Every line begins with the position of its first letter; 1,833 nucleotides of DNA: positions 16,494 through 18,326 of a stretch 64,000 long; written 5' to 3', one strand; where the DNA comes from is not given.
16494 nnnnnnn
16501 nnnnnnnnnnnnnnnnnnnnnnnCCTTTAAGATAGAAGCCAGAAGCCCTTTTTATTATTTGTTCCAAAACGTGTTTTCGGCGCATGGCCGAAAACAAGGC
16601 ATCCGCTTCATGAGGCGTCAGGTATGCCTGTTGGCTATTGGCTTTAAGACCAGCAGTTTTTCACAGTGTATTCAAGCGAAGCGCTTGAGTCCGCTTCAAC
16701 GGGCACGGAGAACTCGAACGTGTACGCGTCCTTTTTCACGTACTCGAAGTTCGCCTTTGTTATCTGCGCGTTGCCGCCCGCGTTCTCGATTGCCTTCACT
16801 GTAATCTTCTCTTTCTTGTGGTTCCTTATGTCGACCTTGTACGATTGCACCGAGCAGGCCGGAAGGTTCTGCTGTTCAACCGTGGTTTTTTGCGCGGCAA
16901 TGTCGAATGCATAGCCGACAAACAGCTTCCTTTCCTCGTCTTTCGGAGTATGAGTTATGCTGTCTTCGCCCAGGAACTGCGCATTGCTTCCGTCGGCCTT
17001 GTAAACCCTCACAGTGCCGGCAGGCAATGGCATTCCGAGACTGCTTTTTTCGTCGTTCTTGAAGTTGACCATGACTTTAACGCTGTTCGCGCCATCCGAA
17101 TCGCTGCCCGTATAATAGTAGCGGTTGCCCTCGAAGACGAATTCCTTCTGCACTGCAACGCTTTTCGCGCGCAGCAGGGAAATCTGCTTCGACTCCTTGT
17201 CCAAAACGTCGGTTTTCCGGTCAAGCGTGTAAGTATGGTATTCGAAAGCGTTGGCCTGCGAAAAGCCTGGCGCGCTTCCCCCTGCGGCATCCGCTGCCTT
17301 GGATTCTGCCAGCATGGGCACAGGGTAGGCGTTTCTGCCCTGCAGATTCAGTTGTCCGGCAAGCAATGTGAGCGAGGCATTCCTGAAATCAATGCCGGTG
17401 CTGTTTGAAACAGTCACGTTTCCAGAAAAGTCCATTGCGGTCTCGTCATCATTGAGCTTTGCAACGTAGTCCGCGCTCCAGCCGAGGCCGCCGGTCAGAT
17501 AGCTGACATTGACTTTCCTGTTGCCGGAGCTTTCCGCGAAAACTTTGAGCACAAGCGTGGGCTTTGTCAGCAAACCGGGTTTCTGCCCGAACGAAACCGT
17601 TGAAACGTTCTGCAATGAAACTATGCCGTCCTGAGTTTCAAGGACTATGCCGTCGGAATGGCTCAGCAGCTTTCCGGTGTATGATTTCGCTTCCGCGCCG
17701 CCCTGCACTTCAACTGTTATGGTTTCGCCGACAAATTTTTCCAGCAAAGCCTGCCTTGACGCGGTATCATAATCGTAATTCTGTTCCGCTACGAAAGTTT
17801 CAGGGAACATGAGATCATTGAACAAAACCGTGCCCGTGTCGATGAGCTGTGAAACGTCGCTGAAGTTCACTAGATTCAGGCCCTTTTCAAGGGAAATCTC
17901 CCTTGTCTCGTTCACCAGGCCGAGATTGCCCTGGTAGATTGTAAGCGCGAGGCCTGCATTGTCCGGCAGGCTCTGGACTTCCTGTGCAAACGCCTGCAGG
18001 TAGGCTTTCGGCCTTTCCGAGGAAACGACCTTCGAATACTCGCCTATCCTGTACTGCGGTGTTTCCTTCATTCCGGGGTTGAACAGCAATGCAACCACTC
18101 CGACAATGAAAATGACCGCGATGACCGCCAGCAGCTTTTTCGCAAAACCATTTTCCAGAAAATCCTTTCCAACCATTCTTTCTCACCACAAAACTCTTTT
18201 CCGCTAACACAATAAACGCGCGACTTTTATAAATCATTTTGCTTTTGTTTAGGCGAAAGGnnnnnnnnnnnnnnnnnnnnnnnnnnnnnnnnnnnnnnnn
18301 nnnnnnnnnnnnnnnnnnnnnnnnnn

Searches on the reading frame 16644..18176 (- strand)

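Call 66: search_protein_families(library=pfam, proteins=[window:16644-18176:-], max_evalue=0.00001)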
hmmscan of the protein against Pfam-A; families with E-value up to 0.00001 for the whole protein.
window:16644-18176:- (510 aa): 1 family
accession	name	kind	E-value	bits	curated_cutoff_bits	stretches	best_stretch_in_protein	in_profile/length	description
PF13598.12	DUF4139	-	9.3e-10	39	31.8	1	222-464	1-151/205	Domain of unknown function (DUF4139)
